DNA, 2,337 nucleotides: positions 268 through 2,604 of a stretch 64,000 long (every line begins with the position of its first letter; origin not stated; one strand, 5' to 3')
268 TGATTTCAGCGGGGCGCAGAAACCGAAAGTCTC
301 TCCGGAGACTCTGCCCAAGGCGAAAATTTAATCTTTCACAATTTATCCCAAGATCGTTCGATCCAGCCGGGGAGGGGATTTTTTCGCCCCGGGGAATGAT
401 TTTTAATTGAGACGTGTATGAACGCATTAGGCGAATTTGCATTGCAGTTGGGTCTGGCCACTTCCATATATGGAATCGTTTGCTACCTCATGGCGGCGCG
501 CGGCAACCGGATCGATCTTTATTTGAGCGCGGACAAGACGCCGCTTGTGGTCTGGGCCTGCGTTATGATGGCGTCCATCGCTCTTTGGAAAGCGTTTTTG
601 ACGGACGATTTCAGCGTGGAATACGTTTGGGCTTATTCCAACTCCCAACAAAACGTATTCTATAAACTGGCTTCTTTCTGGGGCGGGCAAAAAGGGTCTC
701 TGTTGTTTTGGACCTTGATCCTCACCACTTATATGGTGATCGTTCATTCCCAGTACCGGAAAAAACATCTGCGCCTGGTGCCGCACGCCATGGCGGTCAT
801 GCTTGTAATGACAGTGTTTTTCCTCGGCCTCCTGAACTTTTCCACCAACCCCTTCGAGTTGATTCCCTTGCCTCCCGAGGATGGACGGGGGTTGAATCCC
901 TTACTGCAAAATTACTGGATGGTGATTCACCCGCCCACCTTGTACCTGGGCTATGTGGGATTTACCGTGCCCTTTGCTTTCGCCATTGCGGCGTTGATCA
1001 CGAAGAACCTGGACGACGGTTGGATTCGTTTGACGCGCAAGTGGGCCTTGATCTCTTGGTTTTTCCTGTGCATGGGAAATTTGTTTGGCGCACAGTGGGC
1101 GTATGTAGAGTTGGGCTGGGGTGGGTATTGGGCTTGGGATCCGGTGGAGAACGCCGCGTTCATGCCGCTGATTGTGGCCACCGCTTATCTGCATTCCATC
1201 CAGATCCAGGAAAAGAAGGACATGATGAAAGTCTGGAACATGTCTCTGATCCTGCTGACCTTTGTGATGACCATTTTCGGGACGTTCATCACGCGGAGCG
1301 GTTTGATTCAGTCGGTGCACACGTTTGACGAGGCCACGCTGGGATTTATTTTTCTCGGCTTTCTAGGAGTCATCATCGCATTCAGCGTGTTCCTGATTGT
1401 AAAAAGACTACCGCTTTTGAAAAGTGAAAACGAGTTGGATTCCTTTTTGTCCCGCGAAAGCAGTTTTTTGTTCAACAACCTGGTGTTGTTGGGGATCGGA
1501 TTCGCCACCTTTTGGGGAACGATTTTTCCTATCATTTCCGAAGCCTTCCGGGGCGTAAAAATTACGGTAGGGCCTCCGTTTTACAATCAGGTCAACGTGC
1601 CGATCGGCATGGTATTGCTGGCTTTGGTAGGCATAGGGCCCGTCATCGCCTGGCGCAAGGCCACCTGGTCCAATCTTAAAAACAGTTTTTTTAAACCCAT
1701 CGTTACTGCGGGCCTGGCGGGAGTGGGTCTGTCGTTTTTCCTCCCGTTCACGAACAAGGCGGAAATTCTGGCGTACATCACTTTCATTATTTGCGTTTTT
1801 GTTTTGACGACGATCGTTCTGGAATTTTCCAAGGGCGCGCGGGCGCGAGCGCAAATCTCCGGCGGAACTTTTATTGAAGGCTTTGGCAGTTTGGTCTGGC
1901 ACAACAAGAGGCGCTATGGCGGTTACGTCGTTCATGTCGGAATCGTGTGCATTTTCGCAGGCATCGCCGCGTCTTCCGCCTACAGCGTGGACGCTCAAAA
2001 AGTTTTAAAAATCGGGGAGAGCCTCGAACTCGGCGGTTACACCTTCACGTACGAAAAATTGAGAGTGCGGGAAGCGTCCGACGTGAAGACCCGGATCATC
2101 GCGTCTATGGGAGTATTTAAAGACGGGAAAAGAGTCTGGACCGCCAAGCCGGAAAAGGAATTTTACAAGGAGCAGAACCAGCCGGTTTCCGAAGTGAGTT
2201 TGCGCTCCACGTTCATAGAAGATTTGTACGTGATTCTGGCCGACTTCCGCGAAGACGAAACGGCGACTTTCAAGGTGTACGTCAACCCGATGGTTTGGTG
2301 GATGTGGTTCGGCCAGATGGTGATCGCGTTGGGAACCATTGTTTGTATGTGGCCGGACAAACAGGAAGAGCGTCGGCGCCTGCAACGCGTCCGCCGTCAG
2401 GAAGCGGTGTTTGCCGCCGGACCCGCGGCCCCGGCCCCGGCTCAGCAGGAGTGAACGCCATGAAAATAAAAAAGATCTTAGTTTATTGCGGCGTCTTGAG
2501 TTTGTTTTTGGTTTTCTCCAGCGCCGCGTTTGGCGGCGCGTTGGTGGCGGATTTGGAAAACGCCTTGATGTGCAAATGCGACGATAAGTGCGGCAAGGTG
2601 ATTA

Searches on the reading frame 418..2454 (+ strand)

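Call 53: search_protein_families(library=ncbifam, proteins=[window:418-2454:+], max_evalue=0.00001)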
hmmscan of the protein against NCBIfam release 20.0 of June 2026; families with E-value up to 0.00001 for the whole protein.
window:418-2454:+ (678 aa): 4 families
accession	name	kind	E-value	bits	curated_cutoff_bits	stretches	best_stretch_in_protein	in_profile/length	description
TIGR00353.1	nrfE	subfamily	1.6e-138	463.1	569.05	1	55-648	4-576/578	heme lyase CcmF/NrfE family subunit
TIGR03145.1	cyt_nit_nrfE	subfamily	3.3e-129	432.4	927.3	1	3-645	4-631/631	heme lyase NrfEFG subunit NrfE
NF007691.0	PRK10369.1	subfamily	6.3e-100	335.6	394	1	7-650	10-571/573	heme lyase NrfEFG subunit NrfE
TIGR03144.1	cytochr_II_ccsB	equivalog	1.9e-12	47.5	187.6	1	207-296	161-248/252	c-type cytochrome biogenesis protein CcsB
